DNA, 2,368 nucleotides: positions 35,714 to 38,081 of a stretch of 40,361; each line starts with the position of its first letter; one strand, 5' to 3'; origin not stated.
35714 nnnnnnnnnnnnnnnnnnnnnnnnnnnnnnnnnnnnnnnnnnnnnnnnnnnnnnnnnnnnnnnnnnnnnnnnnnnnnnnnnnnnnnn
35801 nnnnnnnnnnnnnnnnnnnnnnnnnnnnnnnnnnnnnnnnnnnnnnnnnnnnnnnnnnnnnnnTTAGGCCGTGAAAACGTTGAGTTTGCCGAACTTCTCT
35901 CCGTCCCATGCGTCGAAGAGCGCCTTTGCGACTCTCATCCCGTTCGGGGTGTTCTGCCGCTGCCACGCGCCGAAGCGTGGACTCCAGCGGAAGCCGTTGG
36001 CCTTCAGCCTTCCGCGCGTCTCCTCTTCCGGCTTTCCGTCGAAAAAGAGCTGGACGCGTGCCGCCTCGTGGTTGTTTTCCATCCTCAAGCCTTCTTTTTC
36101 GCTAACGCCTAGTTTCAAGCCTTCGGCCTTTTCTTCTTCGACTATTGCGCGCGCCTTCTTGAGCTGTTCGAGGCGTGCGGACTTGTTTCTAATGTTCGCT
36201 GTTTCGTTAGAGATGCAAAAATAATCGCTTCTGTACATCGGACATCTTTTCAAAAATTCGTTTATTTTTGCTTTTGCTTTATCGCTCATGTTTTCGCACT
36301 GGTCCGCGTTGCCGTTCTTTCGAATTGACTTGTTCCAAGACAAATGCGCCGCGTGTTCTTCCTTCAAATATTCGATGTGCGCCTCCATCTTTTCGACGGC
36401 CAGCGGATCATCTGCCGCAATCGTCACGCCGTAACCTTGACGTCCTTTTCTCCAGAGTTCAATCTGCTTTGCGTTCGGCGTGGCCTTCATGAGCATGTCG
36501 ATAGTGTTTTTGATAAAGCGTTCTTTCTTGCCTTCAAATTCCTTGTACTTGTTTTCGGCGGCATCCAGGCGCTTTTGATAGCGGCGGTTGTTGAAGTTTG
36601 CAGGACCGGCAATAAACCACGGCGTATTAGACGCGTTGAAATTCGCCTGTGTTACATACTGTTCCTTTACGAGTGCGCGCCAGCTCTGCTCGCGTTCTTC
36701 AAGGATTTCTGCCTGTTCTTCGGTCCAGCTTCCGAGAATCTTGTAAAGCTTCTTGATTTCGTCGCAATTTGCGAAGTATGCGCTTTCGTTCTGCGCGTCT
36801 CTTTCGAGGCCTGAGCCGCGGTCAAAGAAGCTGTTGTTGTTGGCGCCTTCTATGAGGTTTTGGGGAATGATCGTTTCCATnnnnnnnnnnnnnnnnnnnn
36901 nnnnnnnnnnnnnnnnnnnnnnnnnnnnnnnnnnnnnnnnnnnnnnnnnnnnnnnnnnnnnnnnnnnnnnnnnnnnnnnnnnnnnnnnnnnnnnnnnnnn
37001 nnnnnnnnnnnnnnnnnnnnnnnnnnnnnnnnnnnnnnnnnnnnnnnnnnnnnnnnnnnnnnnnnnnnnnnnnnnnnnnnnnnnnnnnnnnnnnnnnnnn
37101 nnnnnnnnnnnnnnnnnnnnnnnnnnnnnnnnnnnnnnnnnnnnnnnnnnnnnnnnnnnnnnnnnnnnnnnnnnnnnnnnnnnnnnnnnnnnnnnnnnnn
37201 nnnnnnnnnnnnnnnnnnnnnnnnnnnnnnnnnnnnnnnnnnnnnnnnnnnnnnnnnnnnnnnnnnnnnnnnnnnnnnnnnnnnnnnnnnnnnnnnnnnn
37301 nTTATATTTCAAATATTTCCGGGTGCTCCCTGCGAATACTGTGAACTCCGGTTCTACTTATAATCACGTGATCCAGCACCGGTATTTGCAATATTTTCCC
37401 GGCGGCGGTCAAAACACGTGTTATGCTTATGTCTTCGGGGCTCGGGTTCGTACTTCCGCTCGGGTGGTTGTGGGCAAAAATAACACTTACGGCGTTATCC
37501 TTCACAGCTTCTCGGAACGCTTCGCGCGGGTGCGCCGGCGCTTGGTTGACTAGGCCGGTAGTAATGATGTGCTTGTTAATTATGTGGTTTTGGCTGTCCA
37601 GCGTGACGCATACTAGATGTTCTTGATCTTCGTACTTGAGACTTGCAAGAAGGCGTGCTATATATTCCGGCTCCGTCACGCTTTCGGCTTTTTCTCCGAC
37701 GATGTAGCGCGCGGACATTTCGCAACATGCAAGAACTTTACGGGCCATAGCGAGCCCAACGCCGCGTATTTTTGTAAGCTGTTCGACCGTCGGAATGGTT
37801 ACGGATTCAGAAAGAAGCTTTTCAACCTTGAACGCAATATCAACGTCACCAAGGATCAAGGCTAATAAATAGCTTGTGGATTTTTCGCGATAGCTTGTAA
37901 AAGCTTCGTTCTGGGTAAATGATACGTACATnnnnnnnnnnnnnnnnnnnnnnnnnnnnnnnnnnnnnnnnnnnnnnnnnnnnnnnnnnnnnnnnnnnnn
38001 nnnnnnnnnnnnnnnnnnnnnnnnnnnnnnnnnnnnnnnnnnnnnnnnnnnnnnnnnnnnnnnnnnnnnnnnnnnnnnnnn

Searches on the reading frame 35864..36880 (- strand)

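Call 18: search_protein_families(library=phrogs, proteins=[window:35864-36880:-], max_evalue=0.001)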
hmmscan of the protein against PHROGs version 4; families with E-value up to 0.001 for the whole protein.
window:35864-36880:- (338 aa): 2 families
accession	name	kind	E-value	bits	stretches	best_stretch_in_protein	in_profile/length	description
phrog_19458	-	DNA, RNA and nucleotide metabolism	4.6e-30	106.2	1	150-324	129-299/306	primase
phrog_6744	-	unknown function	2.4e-21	77.2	1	153-322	182-349/355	-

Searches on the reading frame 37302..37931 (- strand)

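Call 18: search_protein_families(library=phrogs, proteins=[window:37302-37931:-], max_evalue=0.001)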
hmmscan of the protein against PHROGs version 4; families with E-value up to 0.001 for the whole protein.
window:37302-37931:- (209 aa): 1 family
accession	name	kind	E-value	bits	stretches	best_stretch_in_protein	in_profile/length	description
phrog_10276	-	DNA, RNA and nucleotide metabolism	1.7e-33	116.8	1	82-203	30-151/153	DNA repair protein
